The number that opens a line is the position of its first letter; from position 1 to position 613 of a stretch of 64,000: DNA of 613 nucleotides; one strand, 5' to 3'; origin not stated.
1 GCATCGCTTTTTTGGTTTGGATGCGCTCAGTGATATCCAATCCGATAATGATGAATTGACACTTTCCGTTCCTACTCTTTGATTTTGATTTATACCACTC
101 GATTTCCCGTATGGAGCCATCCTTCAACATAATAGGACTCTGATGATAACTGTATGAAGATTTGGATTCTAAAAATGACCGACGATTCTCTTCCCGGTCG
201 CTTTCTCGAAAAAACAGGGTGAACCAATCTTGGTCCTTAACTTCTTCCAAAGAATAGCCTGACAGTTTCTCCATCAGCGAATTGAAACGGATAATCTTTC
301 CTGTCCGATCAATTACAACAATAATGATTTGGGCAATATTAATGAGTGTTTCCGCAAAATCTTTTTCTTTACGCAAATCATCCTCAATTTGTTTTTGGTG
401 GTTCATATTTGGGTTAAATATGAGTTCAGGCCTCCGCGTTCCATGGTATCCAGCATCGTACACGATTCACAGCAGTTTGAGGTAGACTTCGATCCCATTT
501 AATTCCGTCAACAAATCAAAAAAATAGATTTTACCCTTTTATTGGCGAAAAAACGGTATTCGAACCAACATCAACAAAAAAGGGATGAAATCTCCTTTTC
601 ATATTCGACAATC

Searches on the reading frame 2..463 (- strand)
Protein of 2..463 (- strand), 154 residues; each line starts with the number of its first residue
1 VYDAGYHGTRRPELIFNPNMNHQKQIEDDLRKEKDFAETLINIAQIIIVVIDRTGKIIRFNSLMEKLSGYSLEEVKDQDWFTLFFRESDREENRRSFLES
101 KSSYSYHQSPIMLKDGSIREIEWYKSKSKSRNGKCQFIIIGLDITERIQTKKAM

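Call 59: search_protein_families(library=pfam, proteins=[window:2-463:-], max_evalue=0.00001)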
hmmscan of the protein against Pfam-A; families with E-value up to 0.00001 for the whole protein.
window:2-463:- (154 aa): 3 families
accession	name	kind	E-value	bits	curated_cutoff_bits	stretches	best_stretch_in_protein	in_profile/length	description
PF00989.32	PAS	-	2.7e-07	31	22.6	1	39-142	5-111/113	PAS fold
PF13426.13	PAS_9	-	1.2e-06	29.2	27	1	48-146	4-103/103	PAS domain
PF08447.18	PAS_3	-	8.5e-06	26.4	25.6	0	58-139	2-86/89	PAS fold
